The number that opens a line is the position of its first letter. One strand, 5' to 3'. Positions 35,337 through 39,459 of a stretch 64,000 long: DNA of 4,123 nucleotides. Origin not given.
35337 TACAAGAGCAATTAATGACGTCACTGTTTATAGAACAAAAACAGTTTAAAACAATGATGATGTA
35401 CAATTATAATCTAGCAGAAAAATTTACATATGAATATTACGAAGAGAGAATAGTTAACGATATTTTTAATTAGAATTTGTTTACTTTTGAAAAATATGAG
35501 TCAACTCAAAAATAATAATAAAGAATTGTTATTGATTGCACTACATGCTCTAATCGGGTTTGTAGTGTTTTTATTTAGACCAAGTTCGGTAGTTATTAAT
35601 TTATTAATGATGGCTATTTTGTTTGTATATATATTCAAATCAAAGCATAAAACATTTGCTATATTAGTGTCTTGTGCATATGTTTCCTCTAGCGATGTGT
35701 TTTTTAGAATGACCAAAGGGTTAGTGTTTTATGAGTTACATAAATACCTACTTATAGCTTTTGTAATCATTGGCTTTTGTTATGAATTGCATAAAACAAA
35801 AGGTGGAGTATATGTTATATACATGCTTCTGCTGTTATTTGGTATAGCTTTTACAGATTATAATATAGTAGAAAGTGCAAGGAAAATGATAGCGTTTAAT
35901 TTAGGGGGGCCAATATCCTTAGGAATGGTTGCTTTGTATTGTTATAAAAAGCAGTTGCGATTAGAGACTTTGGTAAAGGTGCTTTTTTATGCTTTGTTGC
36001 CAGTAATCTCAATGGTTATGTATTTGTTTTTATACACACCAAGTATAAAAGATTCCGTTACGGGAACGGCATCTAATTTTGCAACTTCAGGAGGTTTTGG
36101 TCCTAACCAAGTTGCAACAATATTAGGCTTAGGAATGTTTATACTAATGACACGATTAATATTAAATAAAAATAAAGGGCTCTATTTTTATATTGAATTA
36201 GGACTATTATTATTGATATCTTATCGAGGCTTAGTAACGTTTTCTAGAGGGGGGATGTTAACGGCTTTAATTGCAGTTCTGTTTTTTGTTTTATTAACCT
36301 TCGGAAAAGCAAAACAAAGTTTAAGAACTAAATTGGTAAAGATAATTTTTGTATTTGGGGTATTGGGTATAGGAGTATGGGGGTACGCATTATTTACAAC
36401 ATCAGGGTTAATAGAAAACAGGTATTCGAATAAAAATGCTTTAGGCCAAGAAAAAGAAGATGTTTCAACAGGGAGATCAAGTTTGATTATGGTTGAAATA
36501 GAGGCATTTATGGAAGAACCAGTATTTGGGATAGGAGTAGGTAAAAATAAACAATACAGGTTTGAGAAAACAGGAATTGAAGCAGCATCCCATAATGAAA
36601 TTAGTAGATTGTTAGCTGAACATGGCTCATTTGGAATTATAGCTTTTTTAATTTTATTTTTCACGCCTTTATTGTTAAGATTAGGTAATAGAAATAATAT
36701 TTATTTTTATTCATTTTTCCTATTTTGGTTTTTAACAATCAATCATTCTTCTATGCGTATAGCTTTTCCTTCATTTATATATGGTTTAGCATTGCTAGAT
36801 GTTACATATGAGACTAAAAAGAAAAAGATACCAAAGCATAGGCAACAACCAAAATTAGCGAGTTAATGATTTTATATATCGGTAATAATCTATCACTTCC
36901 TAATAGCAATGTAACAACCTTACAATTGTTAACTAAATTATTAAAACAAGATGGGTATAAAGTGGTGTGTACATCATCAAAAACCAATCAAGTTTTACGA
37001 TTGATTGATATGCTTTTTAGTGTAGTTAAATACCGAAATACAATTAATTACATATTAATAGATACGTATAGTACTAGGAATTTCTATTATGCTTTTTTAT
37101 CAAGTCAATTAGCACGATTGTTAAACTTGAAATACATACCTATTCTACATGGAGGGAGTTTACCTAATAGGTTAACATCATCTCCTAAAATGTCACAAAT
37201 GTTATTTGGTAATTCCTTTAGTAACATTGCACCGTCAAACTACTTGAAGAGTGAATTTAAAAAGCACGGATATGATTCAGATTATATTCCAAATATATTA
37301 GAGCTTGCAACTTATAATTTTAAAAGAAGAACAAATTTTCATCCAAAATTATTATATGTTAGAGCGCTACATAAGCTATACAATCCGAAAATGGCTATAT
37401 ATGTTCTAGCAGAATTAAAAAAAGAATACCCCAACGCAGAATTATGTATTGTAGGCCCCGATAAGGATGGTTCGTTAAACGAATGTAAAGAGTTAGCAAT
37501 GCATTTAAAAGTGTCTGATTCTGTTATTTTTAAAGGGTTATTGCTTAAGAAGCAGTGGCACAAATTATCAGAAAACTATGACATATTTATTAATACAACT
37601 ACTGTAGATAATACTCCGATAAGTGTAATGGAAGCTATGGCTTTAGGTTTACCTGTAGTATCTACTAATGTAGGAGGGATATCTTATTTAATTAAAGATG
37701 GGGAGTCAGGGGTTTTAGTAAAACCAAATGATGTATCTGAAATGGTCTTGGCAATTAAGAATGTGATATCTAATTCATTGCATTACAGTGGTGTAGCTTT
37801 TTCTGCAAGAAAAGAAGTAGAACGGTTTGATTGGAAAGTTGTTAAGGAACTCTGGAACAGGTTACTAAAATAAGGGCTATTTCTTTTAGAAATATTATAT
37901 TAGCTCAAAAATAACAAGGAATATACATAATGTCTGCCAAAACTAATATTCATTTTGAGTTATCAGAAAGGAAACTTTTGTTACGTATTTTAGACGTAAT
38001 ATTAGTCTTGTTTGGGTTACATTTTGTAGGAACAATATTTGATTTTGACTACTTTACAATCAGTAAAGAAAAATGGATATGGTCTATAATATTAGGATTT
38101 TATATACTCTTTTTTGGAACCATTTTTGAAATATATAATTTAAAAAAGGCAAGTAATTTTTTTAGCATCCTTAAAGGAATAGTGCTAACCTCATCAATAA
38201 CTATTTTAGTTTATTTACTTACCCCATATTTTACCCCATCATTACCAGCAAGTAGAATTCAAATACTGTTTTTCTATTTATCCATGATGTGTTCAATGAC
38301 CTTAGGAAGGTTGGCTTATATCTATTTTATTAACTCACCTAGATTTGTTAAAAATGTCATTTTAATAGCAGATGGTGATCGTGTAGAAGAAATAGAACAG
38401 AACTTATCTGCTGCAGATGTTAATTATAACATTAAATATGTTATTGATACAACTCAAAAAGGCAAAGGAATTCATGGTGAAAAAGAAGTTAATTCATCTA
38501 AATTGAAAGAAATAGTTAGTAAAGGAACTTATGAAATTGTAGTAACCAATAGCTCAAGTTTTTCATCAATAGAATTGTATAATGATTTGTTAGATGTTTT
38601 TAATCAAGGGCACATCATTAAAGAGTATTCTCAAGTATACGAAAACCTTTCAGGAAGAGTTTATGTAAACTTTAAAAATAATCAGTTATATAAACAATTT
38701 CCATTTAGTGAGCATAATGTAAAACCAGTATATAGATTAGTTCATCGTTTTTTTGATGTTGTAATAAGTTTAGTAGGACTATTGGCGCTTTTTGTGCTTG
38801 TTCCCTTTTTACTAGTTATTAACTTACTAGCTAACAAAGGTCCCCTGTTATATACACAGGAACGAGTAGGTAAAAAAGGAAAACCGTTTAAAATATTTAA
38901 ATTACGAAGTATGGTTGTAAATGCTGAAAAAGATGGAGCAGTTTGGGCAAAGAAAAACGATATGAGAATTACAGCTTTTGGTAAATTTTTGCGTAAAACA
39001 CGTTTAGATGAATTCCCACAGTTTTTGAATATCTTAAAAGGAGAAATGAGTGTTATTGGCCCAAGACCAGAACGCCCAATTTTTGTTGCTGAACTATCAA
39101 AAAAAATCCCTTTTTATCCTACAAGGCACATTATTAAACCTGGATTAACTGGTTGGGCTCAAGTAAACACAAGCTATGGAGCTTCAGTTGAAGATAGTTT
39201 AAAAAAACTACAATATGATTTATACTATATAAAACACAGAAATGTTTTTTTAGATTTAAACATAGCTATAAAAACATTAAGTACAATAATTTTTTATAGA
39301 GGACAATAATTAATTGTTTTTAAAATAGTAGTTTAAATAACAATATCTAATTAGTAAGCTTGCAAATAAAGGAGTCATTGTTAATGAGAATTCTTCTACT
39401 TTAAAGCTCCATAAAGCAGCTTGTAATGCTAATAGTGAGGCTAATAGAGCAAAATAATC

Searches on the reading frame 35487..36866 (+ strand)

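Call 111: search_protein_families(library=pfam, proteins=[window:35487-36866:+], max_evalue=0.001)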
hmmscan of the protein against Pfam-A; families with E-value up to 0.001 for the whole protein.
window:35487-36866:+ (459 aa): 1 family
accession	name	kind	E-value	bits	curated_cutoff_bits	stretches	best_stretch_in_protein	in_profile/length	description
PF04932.20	Wzy_C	-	6.6e-17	62.1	31.7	1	240-388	2-149/149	O-Antigen ligase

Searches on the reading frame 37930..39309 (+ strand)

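Call 111: search_protein_families(library=pfam, proteins=[window:37930-39309:+], max_evalue=0.001)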
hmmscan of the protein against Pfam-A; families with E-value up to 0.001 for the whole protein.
window:37930-39309:+ (459 aa): 1 family
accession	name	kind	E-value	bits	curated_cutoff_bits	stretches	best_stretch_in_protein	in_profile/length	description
PF02397.22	Bac_transf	-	1.8e-63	213.7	27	1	273-454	2-178/179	Bacterial sugar transferase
